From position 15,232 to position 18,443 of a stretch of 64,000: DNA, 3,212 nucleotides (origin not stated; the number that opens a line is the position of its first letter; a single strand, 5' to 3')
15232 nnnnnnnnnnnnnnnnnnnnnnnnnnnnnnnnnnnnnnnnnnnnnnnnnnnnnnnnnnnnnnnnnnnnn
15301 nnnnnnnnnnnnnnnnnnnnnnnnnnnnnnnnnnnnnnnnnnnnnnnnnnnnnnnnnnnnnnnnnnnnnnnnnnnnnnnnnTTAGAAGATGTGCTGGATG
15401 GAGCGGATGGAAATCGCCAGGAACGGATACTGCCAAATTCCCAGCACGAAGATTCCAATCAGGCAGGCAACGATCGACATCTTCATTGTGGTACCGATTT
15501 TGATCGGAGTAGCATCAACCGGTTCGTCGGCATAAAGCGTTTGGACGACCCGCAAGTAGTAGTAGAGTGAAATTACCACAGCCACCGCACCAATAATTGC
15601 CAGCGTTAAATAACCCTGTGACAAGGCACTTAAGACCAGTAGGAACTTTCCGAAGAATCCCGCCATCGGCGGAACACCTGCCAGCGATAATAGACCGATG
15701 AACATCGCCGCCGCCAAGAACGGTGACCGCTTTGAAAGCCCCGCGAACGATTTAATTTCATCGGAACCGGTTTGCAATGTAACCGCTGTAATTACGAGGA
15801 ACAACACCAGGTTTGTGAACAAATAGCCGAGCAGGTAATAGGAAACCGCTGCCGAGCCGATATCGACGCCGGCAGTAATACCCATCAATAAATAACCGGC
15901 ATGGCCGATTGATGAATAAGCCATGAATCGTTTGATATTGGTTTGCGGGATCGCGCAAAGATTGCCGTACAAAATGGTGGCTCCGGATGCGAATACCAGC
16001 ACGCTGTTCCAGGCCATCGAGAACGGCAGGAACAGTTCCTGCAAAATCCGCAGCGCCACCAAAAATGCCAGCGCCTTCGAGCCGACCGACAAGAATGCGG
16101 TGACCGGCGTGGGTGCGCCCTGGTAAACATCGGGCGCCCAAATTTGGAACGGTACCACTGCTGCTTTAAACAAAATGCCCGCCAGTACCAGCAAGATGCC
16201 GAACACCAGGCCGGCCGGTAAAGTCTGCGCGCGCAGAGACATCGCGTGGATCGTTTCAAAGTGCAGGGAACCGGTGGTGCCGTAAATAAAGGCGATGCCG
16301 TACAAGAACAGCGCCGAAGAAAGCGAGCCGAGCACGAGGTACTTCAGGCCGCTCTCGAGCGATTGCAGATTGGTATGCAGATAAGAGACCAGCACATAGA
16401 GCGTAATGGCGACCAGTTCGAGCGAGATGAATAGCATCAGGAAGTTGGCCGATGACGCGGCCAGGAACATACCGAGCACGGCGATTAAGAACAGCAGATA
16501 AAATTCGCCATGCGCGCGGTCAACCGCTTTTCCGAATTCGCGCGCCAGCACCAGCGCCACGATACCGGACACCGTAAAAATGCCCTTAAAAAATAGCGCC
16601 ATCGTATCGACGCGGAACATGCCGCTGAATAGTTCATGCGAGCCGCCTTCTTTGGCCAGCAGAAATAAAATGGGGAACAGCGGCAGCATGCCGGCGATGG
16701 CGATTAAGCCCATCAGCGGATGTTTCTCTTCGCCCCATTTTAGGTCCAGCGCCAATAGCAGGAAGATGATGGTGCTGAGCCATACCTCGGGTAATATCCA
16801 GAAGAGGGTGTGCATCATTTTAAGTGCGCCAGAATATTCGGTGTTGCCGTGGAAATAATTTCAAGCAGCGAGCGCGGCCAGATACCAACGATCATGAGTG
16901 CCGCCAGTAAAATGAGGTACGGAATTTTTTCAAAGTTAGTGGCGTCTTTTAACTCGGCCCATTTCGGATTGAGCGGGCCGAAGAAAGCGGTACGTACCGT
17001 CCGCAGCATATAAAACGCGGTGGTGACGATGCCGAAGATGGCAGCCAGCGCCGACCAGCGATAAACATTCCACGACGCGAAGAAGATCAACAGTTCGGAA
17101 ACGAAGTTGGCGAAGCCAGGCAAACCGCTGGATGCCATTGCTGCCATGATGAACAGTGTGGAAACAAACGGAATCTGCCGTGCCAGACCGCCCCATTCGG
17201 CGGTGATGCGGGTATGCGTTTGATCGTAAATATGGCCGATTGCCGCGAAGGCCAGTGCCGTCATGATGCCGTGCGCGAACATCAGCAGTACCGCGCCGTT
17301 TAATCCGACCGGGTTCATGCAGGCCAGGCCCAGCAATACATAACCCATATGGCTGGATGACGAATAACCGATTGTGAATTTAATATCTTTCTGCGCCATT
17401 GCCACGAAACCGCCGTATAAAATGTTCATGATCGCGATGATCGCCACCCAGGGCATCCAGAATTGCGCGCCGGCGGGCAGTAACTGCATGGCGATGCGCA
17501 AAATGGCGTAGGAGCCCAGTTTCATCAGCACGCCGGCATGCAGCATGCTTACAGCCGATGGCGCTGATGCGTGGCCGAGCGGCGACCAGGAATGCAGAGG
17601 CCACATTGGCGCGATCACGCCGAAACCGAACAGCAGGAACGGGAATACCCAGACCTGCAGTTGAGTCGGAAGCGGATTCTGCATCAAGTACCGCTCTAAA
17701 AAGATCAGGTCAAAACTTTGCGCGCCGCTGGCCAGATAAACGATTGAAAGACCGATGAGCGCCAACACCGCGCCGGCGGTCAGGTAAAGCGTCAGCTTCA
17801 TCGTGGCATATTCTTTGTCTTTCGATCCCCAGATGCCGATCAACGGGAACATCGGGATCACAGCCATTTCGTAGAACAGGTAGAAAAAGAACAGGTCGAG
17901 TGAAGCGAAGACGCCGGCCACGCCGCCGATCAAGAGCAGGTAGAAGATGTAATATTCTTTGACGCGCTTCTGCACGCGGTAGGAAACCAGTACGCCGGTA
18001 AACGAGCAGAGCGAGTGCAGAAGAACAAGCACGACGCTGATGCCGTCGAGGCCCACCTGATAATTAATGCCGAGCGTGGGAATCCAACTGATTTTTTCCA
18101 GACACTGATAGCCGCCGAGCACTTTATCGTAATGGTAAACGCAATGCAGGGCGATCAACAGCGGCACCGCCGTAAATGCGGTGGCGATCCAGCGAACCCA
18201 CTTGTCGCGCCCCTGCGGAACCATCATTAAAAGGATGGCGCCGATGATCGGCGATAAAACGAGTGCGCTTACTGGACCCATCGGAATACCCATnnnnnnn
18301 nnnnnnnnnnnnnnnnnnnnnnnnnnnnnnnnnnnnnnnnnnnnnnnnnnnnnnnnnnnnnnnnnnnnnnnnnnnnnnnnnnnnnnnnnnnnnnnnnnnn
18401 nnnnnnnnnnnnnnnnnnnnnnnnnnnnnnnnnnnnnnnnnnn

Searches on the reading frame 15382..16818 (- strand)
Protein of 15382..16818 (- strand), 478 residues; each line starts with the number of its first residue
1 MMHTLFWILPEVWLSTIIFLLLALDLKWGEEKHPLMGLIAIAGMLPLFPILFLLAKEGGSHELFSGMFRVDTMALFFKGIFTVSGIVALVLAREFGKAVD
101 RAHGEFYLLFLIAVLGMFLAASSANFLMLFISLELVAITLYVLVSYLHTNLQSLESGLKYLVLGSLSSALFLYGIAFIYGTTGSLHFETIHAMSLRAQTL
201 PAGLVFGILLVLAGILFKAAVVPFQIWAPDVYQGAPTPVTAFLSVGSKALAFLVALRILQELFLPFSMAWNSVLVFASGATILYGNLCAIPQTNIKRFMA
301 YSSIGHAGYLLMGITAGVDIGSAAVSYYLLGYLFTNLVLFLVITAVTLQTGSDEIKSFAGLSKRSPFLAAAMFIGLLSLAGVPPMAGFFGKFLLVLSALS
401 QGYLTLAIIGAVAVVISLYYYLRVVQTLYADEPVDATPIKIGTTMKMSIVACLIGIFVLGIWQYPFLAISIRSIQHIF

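Call 49: search_protein_families(library=ncbifam, proteins=[window:15382-16818:-], max_evalue=0.00001)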
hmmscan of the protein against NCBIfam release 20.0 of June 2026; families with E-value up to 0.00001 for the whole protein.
window:15382-16818:- (478 aa): 72 families (the best 25 are shown)
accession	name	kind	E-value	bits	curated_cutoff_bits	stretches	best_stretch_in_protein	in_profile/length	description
TIGR01770.1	NDH_I_N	subfamily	1.2e-120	403.7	332.6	1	7-463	3-468/472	NADH-quinone oxidoreductase subunit NuoN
NF004440.0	PRK05777.1-3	equivalog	1.3e-117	393.6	519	1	3-458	6-458/477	NADH-quinone oxidoreductase subunit NuoN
NF004442.0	PRK05777.1-5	equivalog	7.3e-113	378.1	523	1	5-476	8-480/483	NADH-quinone oxidoreductase subunit NuoN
NF002701.0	PRK02504.1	equivalog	2.8e-103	346.1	569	1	8-474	15-490/513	NAD(P)H-quinone oxidoreductase subunit N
NF004441.0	PRK05777.1-4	equivalog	1.9e-95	320.4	477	1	101-469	142-515/524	NADH-quinone oxidoreductase subunit NuoN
NF004446.0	PRK05777.2-4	equivalog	5.8e-91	306.1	590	1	8-462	14-483/502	NADH-quinone oxidoreductase subunit NuoN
NF004439.0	PRK05777.1-1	equivalog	1.8e-77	261.3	531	1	16-470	20-478/485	NADH-quinone oxidoreductase subunit NuoN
NF004443.0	PRK05777.2-1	equivalog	2.3e-72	244.8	626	1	8-462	14-480/506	NADH-quinone oxidoreductase subunit NuoN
NF004445.0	PRK05777.2-3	equivalog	3.5e-69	234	408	1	1-465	3-464/475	NADH-quinone oxidoreductase subunit NuoN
NF004444.0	PRK05777.2-2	equivalog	1.3e-68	232.3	496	1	9-456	18-468/496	NADH-quinone oxidoreductase subunit NuoN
NF004447.0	PRK05777.2-5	equivalog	1.2e-66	225.7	547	1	8-459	4-451/458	NADH-quinone oxidoreductase subunit NuoN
NF006241.0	PRK08377.1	equivalog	1.3e-57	196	645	1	86-478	89-478/494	NADH dehydrogenase subunit N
NF006419.0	PRK08668.1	equivalog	8.8e-54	183.3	617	1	63-465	61-469/613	NADH dehydrogenase subunit M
NF006240.0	PRK08376.1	subfamily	1.3e-46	159.6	662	1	67-462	85-491/521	putative monovalent cation/H+ antiporter subunit D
NF009308.0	PRK12665.1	equivalog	4.9e-46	157.4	585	1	101-426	112-435/531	Na+/H+ antiporter subunit D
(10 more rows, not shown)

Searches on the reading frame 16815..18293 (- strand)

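Call 49: search_protein_families(library=ncbifam, proteins=[window:16815-18293:-], max_evalue=0.00001)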
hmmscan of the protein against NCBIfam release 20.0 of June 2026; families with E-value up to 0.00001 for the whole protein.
window:16815-18293:- (492 aa): 70 families (the best 25 are shown)
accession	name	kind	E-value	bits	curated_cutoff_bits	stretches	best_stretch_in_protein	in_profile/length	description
TIGR01972.1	NDH_I_M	subfamily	1e-140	469.6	263.8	1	9-489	2-484/486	NADH-quinone oxidoreductase subunit M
NF004499.0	PRK05846.1-3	equivalog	2.8e-112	376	585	1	8-489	7-486/502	NADH-quinone oxidoreductase subunit M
NF009212.0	PRK12561.1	subfamily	1.1e-108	364.3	645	1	8-490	9-498/531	NAD(P)H-quinone oxidoreductase subunit 4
NF004500.0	PRK05846.1-4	equivalog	2.4e-108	363.1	550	1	8-490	7-505/525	NADH-quinone oxidoreductase subunit M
NF004501.0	PRK05846.1-5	subfamily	2.4e-105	353.1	598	1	9-491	8-487/492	NADH-quinone oxidoreductase subunit M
NF004505.0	PRK05846.2-5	equivalog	2.6e-105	353.1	700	1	9-490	6-484/508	NADH-quinone oxidoreductase subunit M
NF005060.0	PRK06473.1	equivalog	8.4e-101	338.1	747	1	9-481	3-475/500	NADH-quinone oxidoreductase subunit M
NF002713.0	PRK02546.1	subfamily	2.2e-93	313.5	827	1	8-489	11-500/533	NAD(P)H-quinone oxidoreductase subunit 4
NF005611.0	PRK07363.1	equivalog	1.1e-92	311.2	764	1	9-491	3-485/501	NADH-quinone oxidoreductase subunit M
NF004506.0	PRK05846.2-6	equivalog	4.5e-88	296.7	789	1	29-489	31-491/493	NADH-quinone oxidoreductase subunit M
NF004498.0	PRK05846.1-1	equivalog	1.9e-82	277.7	614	1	9-488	4-497/509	NADH-quinone oxidoreductase subunit M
NF004504.0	PRK05846.2-3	equivalog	6.2e-82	276.2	785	1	11-486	18-492/499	NADH-quinone oxidoreductase subunit M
NF004502.0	PRK05846.2-1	equivalog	1.5e-80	271.3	791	1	10-477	8-487/500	NADH-quinone oxidoreductase subunit M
NF004503.0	PRK05846.2-2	subfamily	3.1e-59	201.5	720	1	40-484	32-486/490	NADH-quinone oxidoreductase subunit M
NF006419.0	PRK08668.1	equivalog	8.9e-57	193.2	617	1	9-483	5-477/613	NADH dehydrogenase subunit M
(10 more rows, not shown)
